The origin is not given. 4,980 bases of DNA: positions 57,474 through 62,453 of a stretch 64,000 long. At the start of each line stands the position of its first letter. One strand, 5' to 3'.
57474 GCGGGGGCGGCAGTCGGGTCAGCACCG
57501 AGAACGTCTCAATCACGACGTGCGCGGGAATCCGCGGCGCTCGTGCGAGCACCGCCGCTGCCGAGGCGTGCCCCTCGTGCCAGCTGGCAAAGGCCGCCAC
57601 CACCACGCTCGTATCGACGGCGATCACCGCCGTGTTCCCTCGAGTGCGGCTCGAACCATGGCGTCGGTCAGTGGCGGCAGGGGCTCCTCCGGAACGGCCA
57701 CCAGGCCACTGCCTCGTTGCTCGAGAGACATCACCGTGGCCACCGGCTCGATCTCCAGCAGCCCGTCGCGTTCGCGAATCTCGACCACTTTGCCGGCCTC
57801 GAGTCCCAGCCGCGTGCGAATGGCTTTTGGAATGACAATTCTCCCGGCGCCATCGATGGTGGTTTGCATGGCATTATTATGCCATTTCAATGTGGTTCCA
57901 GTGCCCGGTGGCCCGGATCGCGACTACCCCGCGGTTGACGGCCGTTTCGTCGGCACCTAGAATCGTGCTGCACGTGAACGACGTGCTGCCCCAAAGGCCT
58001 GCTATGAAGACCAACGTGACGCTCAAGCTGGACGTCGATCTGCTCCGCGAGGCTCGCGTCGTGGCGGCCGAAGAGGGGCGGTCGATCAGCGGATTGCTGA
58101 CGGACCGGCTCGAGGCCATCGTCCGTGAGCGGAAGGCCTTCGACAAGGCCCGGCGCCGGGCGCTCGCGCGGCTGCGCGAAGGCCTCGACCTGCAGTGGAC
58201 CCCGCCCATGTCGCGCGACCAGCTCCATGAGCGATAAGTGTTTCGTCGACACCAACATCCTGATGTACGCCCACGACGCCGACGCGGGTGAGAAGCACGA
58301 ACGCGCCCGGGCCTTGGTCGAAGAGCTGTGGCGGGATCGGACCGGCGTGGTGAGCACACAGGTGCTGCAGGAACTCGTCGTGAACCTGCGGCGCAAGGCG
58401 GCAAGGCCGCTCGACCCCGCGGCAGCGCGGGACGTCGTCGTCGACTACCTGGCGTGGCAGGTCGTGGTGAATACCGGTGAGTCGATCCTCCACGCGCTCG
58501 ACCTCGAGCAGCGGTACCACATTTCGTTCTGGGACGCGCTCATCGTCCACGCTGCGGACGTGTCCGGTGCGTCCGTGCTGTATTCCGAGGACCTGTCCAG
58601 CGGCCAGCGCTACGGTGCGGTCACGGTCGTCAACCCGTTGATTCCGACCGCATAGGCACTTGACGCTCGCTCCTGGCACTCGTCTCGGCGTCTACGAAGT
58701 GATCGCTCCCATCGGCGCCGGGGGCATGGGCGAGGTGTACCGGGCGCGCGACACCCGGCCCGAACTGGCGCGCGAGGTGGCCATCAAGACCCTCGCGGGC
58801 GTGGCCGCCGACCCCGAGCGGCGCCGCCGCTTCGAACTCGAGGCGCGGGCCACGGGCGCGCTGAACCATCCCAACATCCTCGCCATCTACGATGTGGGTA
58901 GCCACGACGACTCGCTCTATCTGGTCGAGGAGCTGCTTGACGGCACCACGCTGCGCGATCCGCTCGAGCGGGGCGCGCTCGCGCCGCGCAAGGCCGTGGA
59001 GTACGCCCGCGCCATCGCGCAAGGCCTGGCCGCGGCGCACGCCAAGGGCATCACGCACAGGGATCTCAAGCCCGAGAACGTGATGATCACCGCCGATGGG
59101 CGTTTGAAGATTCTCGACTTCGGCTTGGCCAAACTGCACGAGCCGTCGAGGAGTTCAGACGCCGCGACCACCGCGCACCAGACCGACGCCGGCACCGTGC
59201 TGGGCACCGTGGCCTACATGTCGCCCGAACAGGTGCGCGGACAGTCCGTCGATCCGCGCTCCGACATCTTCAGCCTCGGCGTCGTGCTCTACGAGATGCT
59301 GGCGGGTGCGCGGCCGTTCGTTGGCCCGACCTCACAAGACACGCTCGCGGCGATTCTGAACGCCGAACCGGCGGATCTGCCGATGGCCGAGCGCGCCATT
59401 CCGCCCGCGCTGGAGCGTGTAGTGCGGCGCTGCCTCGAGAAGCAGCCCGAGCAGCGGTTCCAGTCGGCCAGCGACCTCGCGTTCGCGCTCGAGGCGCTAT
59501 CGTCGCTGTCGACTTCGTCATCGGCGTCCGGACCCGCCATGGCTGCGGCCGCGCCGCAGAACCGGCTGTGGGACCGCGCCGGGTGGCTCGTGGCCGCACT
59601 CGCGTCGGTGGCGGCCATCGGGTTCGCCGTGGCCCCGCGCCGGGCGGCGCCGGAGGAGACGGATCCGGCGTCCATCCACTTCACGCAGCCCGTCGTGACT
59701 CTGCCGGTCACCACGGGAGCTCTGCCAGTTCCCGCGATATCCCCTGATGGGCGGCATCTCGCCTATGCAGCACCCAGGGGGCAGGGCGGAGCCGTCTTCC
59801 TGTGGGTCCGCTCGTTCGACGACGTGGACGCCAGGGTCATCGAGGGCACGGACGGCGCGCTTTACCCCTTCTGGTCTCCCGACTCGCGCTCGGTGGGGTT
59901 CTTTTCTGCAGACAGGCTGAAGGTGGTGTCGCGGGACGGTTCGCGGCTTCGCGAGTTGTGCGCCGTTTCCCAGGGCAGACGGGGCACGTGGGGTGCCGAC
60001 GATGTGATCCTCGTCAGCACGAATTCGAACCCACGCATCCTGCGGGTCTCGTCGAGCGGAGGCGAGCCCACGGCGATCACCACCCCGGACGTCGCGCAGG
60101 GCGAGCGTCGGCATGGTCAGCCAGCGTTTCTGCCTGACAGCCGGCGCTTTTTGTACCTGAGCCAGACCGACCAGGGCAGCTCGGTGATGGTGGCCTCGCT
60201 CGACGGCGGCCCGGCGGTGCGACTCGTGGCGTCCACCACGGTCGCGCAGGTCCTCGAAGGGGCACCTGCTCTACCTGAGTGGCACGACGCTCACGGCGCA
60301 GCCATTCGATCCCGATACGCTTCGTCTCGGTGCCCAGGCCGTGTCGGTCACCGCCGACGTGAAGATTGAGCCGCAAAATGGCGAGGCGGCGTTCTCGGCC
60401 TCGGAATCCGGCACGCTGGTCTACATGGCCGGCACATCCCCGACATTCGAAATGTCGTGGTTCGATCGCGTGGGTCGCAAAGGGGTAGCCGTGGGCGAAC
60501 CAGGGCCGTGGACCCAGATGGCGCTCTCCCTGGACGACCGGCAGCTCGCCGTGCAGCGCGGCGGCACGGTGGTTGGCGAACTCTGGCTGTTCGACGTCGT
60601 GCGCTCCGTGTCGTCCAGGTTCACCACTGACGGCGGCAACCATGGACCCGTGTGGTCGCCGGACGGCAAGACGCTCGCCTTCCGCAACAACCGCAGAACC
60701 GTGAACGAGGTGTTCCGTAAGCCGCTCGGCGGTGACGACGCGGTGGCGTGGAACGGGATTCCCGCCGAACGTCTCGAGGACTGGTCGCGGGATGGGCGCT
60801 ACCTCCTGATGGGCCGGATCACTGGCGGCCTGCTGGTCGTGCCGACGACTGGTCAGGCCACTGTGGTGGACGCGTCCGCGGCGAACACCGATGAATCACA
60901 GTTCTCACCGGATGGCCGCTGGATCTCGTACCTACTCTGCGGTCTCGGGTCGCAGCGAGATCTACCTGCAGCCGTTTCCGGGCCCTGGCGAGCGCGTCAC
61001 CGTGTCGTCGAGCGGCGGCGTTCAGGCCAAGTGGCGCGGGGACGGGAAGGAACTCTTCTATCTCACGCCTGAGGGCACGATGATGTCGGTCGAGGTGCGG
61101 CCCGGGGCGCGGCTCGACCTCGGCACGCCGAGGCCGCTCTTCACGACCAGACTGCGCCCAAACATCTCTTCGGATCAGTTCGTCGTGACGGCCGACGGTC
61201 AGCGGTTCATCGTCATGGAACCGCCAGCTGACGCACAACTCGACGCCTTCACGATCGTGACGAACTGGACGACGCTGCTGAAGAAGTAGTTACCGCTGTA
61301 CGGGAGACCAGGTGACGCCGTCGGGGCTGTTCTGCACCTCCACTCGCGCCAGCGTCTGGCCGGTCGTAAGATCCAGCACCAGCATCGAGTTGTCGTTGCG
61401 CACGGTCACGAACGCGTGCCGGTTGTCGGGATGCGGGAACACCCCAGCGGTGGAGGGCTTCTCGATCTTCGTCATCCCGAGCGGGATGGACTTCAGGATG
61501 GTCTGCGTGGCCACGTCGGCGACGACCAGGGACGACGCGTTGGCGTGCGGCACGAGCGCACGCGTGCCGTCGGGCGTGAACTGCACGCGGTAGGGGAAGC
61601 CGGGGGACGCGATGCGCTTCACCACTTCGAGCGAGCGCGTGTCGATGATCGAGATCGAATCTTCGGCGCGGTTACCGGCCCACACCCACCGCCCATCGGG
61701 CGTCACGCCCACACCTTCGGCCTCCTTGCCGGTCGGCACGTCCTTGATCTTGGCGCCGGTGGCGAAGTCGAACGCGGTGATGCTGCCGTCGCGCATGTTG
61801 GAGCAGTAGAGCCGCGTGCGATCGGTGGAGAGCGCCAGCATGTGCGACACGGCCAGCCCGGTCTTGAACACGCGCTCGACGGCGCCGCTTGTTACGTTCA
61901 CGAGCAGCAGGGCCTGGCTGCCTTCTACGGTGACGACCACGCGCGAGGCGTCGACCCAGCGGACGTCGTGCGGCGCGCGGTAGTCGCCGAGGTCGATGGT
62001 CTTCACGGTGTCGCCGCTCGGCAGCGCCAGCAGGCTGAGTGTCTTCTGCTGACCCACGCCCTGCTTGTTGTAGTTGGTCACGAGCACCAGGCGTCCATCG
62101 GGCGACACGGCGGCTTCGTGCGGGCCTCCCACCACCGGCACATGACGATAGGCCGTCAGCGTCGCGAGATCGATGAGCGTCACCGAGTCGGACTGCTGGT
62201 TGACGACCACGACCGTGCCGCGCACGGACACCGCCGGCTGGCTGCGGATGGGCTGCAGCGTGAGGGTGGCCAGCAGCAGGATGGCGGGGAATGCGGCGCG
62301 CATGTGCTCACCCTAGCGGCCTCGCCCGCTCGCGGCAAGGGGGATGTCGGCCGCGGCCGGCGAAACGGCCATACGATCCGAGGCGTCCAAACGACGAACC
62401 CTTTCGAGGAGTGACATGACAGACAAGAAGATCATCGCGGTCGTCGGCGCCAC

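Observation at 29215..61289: Co-oriented array of eight kinase/TolB-propeller receptor paralogs with a toxin-antitoxin cassette in almost every junction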

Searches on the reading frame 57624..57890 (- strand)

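Call 9: search_protein_families(library=pfam, proteins=[window:57624-57890:-], max_evalue=0.01)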
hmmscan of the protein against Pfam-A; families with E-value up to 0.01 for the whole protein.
window:57624-57890:- (88 aa): 2 families
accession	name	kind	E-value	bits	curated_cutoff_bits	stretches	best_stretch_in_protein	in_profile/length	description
PF04014.23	MazE_antitoxin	-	4.5e-11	43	24.7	1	9-51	1-44/48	Antidote-toxin recognition MazE, bacterial antitoxin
PF02381.23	MraZ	-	0.00019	21.8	23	1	6-47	4-43/72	MraZ protein, putative antitoxin-like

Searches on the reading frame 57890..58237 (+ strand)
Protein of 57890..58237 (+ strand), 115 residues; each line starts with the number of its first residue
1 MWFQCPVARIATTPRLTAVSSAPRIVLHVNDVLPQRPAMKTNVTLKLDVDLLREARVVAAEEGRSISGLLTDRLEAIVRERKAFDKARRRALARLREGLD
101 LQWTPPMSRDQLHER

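Call 9: search_protein_families(library=pfam, proteins=[window:57890-58237:+], max_evalue=0.01)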
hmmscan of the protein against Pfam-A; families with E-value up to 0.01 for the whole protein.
window:57890-58237:+ (115 aa): 1 family
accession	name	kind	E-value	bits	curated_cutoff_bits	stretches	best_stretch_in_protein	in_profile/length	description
PF19891.5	DUF6364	-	5.9e-05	23.9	27.3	1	39-80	1-39/70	Family of unknown function (DUF6364)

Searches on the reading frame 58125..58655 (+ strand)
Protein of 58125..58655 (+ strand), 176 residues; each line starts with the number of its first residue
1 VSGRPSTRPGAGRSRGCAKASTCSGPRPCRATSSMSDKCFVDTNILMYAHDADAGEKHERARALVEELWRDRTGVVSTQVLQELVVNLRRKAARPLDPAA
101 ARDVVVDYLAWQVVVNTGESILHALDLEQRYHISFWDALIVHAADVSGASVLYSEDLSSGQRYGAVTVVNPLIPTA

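Call 9: search_protein_families(library=pfam, proteins=[window:58125-58655:+], max_evalue=0.01)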
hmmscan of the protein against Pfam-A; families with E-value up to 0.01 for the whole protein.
window:58125-58655:+ (176 aa): 1 family
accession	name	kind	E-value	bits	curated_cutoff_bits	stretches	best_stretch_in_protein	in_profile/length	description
PF01850.27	PIN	-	2.4e-11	44.7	23.6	1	40-156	2-111/120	PIN domain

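Call 54: search_protein_families(library=padloc, proteins=[window:58227-58655:+], max_evalue=0.001)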
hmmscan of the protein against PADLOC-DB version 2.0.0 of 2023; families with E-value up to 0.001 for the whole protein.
window:58227-58655:+ (142 aa): 0 families

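Call 66: search_protein_families(library=ncbifam, proteins=[window:58227-58655:+], max_evalue=0.05)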
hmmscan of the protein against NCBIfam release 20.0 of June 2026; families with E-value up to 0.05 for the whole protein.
window:58227-58655:+ (142 aa): 1 family
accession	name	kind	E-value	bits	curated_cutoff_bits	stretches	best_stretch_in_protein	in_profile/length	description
TIGR00028.1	Mtu_PIN_fam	subfamily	8.9e-08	32.5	73.6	1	6-92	4-91/143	TA system VapC family ribonuclease toxin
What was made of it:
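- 57965..58655 (+): RHH-like antitoxin (57965-58237, weak) and PIN/VapC toxin (58227-58655). NCBIfam VapC family, E=9e-8, sub-threshold (call 66).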

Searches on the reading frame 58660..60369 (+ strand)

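Call 10: search_protein_families(library=pfam, proteins=[window:58660-60369:+], max_evalue=0.001)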
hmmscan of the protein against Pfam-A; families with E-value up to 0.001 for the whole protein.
window:58660-60369:+ (569 aa): 5 families
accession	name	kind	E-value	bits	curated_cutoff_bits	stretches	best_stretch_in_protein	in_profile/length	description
PF00069.31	Pkinase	-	1.1e-53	182.8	31.7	1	12-268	1-253/263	Protein kinase domain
PF07714.23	PK_Tyr_Ser-Thr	-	7.3e-39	134.1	23.1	1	15-267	4-249/258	Protein tyrosine and serine/threonine kinase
PF07676.18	PD40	-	8.3e-08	32.4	20.9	0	358-374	14-30/38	WD40-like Beta Propeller Repeat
PF01636.29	APH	-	3.5e-06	27.4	23.2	1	115-162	154-202/239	Phosphotransferase enzyme family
PF03109.22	ABC1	-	7.8e-06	25.6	22.9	1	87-161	144-218/244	ABC1 atypical kinase-like domain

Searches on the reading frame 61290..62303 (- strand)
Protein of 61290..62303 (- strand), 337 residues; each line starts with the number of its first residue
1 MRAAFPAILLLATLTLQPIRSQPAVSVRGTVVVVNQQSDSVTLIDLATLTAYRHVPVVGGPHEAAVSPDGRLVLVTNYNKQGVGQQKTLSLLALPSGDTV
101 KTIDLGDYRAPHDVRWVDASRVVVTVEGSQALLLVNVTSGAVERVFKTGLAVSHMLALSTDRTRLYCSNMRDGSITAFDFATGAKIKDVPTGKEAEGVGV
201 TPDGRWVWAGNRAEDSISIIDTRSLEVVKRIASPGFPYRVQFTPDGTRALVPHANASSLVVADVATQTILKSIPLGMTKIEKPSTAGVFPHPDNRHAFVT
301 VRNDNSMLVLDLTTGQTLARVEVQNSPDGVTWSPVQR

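Call 10: search_protein_families(library=pfam, proteins=[window:61290-62303:-], max_evalue=0.001)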
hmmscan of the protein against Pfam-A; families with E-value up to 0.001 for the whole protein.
window:61290-62303:- (337 aa): 7 families
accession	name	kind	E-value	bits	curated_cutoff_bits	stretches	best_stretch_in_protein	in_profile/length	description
PF21783.3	YNCE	-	6e-20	72.3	27.1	2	116-277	162-326/339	YNCE-like beta-propeller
PF25174.1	Beta-prop_THOC3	-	1.3e-18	67.4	305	1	155-270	51-164/272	THOC3 beta-propeller domain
PF02239.22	Cytochrom_D1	-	6e-18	65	25.5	1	123-235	8-119/368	Cytochrome D1 heme domain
PF10282.15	Lactonase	-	1.6e-12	47.7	21.7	1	194-268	245-324/344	Lactonase, 7-bladed beta-propeller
PF23414.1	Beta-prop_EML_2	-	5.9e-08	32.8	90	0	162-247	9-94/266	Echinoderm microtubule-associated protein second beta-propeller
PF24814.1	WD40_Prp19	-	9.6e-06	25.3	320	0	85-231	27-173/281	Prp19 WD40 domain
PF08450.18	SGL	-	4.4e-05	23.6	26.3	1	65-205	46-189/246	SMP-30/Gluconolactonase/LRE-like region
